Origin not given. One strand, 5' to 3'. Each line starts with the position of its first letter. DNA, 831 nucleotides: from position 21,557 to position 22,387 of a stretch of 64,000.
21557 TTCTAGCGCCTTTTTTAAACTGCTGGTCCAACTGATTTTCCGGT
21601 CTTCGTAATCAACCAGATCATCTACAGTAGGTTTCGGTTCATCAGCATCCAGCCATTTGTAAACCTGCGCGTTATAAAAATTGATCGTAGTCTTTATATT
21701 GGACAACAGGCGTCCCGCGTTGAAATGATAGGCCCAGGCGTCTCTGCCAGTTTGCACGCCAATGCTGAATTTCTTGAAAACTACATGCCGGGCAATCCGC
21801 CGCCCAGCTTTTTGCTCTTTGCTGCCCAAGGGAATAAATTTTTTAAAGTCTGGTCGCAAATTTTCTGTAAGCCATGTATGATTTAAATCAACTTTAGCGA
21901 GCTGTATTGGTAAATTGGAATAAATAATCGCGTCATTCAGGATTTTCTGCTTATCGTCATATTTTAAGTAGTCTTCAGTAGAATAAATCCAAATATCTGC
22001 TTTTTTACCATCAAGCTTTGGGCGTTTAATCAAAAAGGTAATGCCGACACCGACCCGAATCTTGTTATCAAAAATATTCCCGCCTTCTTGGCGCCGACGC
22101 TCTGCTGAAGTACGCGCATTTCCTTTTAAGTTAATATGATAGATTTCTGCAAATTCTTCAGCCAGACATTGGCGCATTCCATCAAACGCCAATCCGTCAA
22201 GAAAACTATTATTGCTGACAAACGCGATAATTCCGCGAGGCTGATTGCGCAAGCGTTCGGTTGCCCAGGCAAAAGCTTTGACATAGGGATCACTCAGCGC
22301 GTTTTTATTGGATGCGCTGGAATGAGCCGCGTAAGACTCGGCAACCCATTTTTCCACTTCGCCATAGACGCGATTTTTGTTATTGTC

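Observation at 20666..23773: Lone single-polypeptide nuclease-methyltransferase (Type IIG/IIL or helicase-less ISP-like RM candidate) wedged between gshA and an aminopeptidase gene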

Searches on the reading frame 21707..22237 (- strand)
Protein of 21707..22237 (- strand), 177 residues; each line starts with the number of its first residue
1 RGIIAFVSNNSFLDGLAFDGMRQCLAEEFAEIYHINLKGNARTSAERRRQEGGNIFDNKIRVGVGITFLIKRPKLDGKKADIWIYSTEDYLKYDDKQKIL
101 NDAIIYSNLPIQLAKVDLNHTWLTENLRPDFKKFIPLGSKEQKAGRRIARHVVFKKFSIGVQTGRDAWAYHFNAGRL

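Call 39: search_solved_structures(query=window:21707-22237:-, max_evalue=1, show_alignments=3)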
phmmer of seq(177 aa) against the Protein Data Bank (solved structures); distinct sequences matched with E-value up to 1: 5.
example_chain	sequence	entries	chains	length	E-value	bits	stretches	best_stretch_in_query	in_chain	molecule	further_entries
7lo5_A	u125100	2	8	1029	2.2e-33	118.8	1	2-171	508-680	Site-specific DNA-methyltransferase (adenine-specific)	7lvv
5ffj_A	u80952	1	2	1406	5.4e-21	78.5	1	1-173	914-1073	Endonuclease and methylase LlaGI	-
4xqk_A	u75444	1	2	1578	9.5e-20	74.4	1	2-174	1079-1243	LlaBIII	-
9qm5_C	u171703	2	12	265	0.077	16.1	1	43-102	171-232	Gamma subunit of the Methyl-coenzyme M reductase from ANME-2c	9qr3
7qep_N6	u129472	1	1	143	0.68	13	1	36-123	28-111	60S RIBOSOMAL PROTEIN L26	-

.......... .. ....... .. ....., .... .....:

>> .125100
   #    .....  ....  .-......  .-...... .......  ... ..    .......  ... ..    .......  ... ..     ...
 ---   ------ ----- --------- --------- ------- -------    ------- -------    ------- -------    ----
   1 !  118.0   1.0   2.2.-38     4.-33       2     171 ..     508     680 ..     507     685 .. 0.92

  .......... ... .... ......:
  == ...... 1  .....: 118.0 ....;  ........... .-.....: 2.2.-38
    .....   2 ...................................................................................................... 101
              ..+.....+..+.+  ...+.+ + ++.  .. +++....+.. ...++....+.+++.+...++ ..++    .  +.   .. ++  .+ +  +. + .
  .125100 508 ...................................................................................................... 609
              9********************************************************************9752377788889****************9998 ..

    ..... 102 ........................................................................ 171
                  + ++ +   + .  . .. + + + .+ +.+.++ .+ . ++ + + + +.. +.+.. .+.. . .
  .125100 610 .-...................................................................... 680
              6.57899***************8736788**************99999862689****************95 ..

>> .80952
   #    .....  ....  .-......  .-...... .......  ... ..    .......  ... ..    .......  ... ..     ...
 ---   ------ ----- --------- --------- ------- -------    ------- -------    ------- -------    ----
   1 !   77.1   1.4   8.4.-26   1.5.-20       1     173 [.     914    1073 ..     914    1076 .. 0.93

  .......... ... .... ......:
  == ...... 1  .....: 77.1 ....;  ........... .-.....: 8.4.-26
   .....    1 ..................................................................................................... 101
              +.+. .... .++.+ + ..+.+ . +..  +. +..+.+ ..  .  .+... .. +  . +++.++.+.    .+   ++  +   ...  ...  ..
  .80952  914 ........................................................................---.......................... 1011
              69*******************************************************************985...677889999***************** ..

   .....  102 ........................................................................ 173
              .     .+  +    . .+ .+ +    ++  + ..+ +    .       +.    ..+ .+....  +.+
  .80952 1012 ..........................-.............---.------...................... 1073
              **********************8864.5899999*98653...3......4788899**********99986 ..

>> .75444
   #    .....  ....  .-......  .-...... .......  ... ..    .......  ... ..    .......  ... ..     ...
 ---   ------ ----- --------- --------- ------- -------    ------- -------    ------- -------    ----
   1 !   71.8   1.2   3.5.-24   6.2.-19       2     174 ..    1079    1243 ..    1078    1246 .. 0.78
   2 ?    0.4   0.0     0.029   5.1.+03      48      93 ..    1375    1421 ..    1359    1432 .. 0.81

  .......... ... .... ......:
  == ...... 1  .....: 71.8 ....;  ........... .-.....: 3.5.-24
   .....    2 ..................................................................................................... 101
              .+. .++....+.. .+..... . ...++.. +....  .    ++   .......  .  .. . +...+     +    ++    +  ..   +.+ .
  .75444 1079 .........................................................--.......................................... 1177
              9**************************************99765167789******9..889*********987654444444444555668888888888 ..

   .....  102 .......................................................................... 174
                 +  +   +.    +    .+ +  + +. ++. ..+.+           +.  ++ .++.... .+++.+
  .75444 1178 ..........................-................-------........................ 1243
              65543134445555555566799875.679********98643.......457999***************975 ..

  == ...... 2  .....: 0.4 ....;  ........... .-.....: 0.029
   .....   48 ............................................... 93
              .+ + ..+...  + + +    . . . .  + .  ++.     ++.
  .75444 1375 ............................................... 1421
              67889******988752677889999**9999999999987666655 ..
